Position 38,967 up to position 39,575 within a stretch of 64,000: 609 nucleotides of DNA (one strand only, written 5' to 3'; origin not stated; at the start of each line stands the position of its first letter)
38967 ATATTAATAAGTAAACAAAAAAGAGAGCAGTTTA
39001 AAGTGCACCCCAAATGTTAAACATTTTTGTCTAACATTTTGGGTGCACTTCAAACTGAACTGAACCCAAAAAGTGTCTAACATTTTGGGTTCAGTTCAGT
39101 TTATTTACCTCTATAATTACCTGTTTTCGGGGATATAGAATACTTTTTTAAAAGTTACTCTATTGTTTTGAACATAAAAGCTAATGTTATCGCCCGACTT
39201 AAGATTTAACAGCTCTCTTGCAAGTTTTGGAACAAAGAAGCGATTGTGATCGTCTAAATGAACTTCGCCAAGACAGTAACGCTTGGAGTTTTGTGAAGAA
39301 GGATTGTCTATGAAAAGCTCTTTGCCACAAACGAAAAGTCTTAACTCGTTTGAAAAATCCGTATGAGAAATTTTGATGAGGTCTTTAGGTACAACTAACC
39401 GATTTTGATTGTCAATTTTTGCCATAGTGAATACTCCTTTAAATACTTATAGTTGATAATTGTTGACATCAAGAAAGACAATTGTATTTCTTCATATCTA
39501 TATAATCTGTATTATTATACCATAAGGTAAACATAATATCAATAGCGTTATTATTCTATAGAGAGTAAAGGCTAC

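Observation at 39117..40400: Three tandem paralogous MraZ-like small proteins with double D-x-x-x-R half-domains, on their own promoter and away from any dcw cluster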

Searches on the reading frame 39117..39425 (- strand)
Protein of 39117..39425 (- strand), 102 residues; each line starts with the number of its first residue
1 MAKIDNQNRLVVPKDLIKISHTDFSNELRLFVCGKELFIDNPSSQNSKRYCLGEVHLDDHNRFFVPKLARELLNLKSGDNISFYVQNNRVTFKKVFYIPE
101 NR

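Call 3: search_protein_families(library=pfam, proteins=[window:39117-39425:-], max_evalue=10)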
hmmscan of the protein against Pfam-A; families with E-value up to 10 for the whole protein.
window:39117-39425:- (102 aa): 2 families
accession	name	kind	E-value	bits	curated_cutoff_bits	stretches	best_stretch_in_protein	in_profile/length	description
PF02381.23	MraZ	-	0.0025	18.2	23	2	3-18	9-24/72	MraZ protein, putative antitoxin-like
PF04014.23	MazE_antitoxin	-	0.011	16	24.7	1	66-89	13-36/48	Antidote-toxin recognition MazE, bacterial antitoxin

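Call 4: search_protein_families(library=ncbifam, proteins=[window:39117-39425:-], max_evalue=10)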
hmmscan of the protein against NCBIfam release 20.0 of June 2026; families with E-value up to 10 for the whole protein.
window:39117-39425:- (102 aa): 4 families
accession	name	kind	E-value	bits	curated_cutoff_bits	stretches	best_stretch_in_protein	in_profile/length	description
TIGR01439.1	lp_hng_hel_AbrB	domain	4.2e-07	29.6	28.3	2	58-91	5-39/44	transcriptional regulator, AbrB family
NF052488.1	TAtMazEAgrob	equivalog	0.0044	17.1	130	1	11-79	17-81/87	type II toxin-antitoxin system antitoxin MazE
TIGR02851.1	spore_V_T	equivalog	0.0052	16.7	235.9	1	57-96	9-49/180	stage V sporulation protein T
NF040962.1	near_HgcAB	equivalog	0.025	14.4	70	1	55-82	8-35/70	HgcAB-associated protein HgcC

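Call 5: search_protein_families(library=phrogs, proteins=[window:39117-39425:-], max_evalue=10)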
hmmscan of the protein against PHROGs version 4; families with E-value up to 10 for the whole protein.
window:39117-39425:- (102 aa): 3 families
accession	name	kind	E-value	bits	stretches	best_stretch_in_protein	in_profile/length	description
phrog_4681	-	moron, auxiliary metabolic gene and host takeover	2.9e-07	31.3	2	57-94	10-47/87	antitoxin from a toxin-antitoxin system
phrog_4324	-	unknown function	0.073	14.3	0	72-94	24-46/89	-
phrog_18159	-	unknown function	0.073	14.2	1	47-86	11-50/132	-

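Call 9: find_homologous_proteins(query=window:39117-39425:-, max_evalue=0.001)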
Query window:39117-39425:- (102 aa): 17 proteins with E <= 0.001 among 18 candidates.
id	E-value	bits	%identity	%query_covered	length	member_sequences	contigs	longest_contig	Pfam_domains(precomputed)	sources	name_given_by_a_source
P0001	4.4e-62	224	100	100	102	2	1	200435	-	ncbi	-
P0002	1.5e-49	184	79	100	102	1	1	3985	-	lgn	-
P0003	1.2e-48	181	78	100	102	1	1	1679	-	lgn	-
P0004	1.4e-48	181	78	100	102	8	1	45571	-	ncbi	-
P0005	2.6e-48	180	78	100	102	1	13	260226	-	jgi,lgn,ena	-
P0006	8.8e-48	178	78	100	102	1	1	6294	-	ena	-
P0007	9.3e-48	178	77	100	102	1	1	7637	-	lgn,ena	-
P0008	4.2e-47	176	75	100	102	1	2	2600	-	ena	-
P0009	2.9e-46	173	76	100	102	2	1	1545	-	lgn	-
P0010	8.7e-45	169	75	100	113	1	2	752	-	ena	-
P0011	4.0e-44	167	73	100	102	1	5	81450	-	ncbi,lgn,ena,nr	ncbi:MAG: hypothetical protein IJ272_04900 [Clostridia bacterium]|nr:hypothetical protein [Clostridi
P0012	1.1e-43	165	74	100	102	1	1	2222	-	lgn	-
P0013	1.8e-43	165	72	100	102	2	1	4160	-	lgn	-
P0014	3.8e-43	163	72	100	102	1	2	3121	-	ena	-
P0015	2.9e-42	161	75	100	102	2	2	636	-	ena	-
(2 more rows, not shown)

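Call 10: search_solved_structures(query=window:39117-39425:-, max_evalue=10, show_alignments=3)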
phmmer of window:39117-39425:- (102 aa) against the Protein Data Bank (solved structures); distinct sequences matched with E-value up to 10: 4.
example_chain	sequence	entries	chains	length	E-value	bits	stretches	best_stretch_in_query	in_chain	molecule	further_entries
2ro5_A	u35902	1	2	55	0.079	16.4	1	56-95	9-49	Stage V sporulation protein T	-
2w1t_B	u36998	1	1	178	0.65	13.5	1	56-95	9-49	STAGE V SPORULATION PROTEIN T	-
2fy9_A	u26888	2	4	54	0.92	13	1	57-94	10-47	Putative transition state regulator abh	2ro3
2w1t_A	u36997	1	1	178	1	12.9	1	56-95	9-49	STAGE V SPORULATION PROTEIN T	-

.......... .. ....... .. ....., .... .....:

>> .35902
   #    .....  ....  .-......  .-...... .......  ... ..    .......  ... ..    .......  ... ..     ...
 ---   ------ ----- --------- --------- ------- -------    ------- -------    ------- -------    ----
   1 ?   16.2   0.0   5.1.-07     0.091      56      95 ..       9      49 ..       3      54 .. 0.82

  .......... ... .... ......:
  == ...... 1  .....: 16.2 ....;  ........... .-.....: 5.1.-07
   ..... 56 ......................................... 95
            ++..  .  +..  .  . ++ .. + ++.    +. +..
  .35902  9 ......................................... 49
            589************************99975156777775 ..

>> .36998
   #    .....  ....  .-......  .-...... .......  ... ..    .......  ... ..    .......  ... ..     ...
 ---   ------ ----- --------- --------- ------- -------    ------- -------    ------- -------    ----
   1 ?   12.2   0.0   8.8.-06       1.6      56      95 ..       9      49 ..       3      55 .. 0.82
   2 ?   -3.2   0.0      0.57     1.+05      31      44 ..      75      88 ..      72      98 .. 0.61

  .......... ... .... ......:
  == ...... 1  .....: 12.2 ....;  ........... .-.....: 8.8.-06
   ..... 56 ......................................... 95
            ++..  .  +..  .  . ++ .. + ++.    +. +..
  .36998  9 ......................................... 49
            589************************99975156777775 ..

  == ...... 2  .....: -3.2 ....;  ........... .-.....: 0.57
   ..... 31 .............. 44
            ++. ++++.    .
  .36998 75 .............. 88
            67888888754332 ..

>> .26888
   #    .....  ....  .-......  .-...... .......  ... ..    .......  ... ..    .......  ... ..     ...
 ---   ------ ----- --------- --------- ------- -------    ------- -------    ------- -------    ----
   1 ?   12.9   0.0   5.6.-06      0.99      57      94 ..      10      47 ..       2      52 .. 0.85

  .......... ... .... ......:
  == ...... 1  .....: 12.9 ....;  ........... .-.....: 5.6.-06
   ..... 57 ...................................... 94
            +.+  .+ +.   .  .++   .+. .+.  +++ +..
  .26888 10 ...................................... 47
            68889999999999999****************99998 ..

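Call 12: find_homologous_proteins(query=A1, max_evalue=0.01)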
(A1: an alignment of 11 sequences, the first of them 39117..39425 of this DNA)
Query A1 (11 sequences) (102 aa, profile of the alignment): 33 proteins with E <= 0.01 among 226 candidates.
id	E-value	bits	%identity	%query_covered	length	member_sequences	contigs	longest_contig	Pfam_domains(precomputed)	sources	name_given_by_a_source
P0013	5.3e-50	185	72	100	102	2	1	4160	-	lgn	-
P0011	1.1e-49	185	73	100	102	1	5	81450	-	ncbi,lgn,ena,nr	ncbi:MAG: hypothetical protein IJ272_04900 [Clostridia bacterium]|nr:hypothetical protein [Clostridi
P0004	1.3e-49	184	78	100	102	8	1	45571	-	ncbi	-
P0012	2.0e-49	184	74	100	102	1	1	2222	-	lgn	-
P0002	2.6e-49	183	79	100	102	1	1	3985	-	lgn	-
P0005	9.6e-49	181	78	100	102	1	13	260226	-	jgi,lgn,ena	-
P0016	1.7e-48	181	69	100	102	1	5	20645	-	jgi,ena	-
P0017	1.9e-48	181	70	100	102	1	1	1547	-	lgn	-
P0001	5.2e-48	179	100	100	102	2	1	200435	-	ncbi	-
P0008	6.2e-48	179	75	100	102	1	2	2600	-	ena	-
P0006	1.0e-47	178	78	100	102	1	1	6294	-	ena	-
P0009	2.1e-47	177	76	100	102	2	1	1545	-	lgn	-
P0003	3.4e-47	176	78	100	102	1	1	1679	-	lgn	-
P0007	6.8e-47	176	77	100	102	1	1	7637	-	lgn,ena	-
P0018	3.7e-45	170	66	100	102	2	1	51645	-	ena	-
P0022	8.2e-37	143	52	100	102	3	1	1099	PF02381.24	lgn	-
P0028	1.8e-31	126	48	100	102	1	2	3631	PF02381.24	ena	-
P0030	2.9e-30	122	52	100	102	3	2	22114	-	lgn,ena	-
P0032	8.3e-29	117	43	100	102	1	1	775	PF02381.24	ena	-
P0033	3.4e-12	64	32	99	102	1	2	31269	-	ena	-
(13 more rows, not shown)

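Call 13: find_encoding_contigs(protein=P0001, flank=3000, max_places=3)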
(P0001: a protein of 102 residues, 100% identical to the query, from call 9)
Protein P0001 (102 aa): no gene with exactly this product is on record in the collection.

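Call 14: find_encoding_contigs(protein=P0005, flank=5000, max_places=3)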
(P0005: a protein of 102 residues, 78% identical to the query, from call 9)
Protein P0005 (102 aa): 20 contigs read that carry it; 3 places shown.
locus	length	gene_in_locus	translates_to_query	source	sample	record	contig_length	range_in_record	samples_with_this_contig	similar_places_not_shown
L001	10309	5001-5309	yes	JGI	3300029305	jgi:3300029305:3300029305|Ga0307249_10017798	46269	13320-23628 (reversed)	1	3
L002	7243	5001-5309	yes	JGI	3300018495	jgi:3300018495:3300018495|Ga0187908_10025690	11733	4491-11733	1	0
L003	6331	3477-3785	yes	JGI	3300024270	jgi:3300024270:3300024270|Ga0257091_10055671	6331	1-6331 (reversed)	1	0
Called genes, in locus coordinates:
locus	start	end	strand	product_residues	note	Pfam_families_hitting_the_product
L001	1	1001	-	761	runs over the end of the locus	PF13567:DUF4131, PF03772:Competence, PF00753:Lactamase_B (faint), PF12706:Lactamase_B_2 (faint)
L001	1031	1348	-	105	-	-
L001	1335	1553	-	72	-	-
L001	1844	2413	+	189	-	PF01558:POR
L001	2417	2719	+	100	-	PF13237:Fer4_10 (weak), PF14697:Fer4_21, PF12800:Fer4_4 (faint), PF12838:Fer4_7, PF13187:Fer4_9 (weak), PF12797:Fer4_2 (weak), PF12837:Fer4_6, PF00037:Fer4, +1 more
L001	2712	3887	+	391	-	PF01855:POR_N, PF17147:PFOR_II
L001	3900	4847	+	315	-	PF02775:TPP_enzyme_C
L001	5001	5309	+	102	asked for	-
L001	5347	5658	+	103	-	-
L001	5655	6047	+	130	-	-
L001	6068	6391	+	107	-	-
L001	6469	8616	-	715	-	PF09371:Tex_N, PF22706:Tex_central_region, PF14639:YqgF (weak), PF16921:Tex_YqgF, PF14635:HHH_7, PF12836:HHH_3, PF17674:HHH_9, PF00575:S1, +1 more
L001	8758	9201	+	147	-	-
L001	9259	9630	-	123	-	PF16320:Ribosomal_L12_N, PF00542:Ribosomal_L12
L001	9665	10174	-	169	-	PF00466:Ribosomal_L10, PF27436:RL10_C (weak)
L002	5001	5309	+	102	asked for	-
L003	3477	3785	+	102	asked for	-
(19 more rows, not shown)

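Call 15: find_encoding_contigs(protein=P0011, flank=5000, max_places=2)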
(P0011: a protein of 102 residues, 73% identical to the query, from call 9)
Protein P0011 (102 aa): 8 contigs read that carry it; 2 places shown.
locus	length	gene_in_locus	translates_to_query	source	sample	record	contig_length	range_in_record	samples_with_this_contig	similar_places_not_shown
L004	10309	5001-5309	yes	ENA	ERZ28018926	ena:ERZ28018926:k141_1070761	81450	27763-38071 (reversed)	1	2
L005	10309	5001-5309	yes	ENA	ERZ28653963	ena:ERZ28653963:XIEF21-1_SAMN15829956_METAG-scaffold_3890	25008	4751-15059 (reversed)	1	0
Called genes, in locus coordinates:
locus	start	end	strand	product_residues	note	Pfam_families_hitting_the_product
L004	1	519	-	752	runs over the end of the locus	PF13567:DUF4131, PF03772:Competence, PF00753:Lactamase_B, PF12706:Lactamase_B_2, PF23023:Anti-Pycsar_Apyc1 (weak)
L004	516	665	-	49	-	-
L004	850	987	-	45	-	-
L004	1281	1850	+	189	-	PF01558:POR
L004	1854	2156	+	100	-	PF13187:Fer4_9 (faint), PF13237:Fer4_10 (weak), PF14697:Fer4_21, PF12838:Fer4_7, PF12797:Fer4_2 (weak), PF12837:Fer4_6, PF13237:Fer4_10 (weak), PF00037:Fer4, +2 more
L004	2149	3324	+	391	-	PF01855:POR_N, PF17147:PFOR_II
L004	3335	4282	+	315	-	PF02775:TPP_enzyme_C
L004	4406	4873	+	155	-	-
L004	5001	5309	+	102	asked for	-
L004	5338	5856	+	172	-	-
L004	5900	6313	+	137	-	-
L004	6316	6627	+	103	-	-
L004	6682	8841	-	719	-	PF09371:Tex_N, PF22706:Tex_central_region, PF14639:YqgF (weak), PF16921:Tex_YqgF, PF14635:HHH_7, PF12836:HHH_3, PF17674:HHH_9, PF00575:S1, +1 more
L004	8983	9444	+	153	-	-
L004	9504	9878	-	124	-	PF16320:Ribosomal_L12_N, PF00542:Ribosomal_L12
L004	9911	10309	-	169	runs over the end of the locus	PF00466:Ribosomal_L10, PF27436:RL10_C (weak)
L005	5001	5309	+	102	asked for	-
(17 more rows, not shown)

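Call 16: find_encoding_contigs(protein=P0033, flank=5000, max_places=2)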
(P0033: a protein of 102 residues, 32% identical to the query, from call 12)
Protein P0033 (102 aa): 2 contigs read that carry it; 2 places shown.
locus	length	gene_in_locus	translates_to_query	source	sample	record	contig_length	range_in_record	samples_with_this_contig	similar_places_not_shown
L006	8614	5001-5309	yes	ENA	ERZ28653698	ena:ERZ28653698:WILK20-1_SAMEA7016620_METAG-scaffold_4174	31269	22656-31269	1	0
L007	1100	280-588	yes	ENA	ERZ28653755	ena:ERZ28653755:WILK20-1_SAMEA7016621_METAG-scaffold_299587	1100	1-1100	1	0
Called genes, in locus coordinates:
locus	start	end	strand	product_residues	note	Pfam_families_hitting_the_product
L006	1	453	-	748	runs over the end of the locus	PF13567:DUF4131, PF03772:Competence, PF00753:Lactamase_B, PF12706:Lactamase_B_2 (weak)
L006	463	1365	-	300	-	PF17761:DUF1016_N, PF06250:YhcG_C, PF13588:HSDR_N_2 (weak)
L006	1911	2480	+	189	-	PF01558:POR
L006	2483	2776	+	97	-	PF13187:Fer4_9 (faint), PF25160:LdpA_Fe-S-bd (faint), PF13237:Fer4_10 (weak), PF14697:Fer4_21, PF12838:Fer4_7 (weak), PF12797:Fer4_2 (weak), PF00037:Fer4, PF12837:Fer4_6 (weak), +2 more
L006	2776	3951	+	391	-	PF01855:POR_N, PF17147:PFOR_II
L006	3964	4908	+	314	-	PF02775:TPP_enzyme_C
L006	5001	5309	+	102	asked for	-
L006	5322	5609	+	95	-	-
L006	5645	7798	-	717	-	PF09371:Tex_N, PF22706:Tex_central_region, PF14639:YqgF (weak), PF16921:Tex_YqgF, PF14635:HHH_7 (weak), PF12836:HHH_3, PF17674:HHH_9, PF00575:S1, +1 more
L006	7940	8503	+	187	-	-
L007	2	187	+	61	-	?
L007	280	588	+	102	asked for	-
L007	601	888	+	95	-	-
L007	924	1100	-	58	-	?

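Call 21: search_solved_structures(query=A2, max_evalue=10, show_alignments=4)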
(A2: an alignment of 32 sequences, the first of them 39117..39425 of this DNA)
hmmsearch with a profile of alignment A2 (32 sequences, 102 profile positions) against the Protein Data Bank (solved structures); distinct sequences matched with E-value up to 10: 12.
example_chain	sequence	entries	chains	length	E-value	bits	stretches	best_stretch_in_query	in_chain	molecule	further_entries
2ro5_A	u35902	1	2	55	0.00074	22.8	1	56-100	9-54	Stage V sporulation protein T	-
1yfb_A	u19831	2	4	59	0.0012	22.1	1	52-95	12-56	Transition state regulatory protein abrB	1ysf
1z0r_A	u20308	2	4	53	0.0018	21.6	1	56-95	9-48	Transition state regulatory protein abrB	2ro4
2k1n_A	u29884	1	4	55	0.002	21.4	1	56-95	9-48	AbrB family transcriptional regulator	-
2fy9_A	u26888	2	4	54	0.002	21.4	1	53-95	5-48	Putative transition state regulator abh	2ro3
9qlr_J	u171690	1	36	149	0.0046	20.2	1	3-23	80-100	Transcriptional regulator MraZ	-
9sx6_A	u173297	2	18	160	0.0047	20.2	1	3-23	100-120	Transcriptional regulator MraZ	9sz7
9qlg_A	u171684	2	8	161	0.0049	20.2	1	3-23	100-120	Transcriptional regulator MraZ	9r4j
2w1t_B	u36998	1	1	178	0.0083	19.4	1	56-100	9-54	STAGE V SPORULATION PROTEIN T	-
2w1t_A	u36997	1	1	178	0.011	19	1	56-99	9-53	STAGE V SPORULATION PROTEIN T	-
2glw_A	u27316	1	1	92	0.16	15.3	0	56-85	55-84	92aa long hypothetical protein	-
1n0e_A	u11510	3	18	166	0.16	15.3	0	4-24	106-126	Protein mraZ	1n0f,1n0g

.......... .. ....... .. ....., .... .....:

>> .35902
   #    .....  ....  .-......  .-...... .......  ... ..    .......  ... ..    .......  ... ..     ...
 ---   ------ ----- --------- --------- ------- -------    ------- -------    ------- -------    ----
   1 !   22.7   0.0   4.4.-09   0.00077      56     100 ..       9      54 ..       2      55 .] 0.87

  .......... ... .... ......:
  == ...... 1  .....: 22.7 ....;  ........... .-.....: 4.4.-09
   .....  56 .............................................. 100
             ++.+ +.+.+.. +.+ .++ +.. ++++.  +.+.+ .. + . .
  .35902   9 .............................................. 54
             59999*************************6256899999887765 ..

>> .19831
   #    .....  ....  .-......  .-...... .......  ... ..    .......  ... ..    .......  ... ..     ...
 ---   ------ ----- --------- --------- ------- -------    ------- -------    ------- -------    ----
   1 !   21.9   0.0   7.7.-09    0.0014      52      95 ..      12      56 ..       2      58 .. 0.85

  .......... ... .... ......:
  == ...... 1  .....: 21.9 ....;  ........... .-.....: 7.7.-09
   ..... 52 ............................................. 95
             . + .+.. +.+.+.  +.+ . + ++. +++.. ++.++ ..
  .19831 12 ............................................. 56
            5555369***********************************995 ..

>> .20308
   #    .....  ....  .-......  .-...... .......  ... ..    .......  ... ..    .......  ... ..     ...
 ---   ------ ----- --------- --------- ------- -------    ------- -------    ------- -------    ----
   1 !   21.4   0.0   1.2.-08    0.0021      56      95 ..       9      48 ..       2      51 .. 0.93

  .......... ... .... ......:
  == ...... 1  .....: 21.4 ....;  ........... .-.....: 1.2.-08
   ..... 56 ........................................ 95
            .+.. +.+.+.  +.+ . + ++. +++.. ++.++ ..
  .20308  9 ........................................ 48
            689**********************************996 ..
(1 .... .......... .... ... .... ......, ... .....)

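Call 23: find_related_loci(query=A2, collection=genome_contigs, flank=6000)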
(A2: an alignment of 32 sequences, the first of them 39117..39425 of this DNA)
Query A2 (102 aa) in genome_contigs; peptide patterns used: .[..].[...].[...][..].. (x = any residue, [..] = any of these).
39 stretches matched a pattern; 2 encode a relative of the query (tblastn E <= 1e-3); 2 distinct loci.
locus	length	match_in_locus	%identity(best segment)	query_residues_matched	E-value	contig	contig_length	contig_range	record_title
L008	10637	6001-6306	79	1-102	5e-55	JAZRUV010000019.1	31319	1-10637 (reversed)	MAG: Clostridia bacterium isolate T1900045336_YK20190025.MAGScoT_cleanbin_000020 SGB_6603_k141_1063132, whole genome sho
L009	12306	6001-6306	78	1-102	2e-54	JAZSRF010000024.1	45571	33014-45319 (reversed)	MAG: Clostridia bacterium isolate T1900044539_TS20190005.MAGScoT_cleanbin_000034 SGB_44_k141_1743927, whole genome shotg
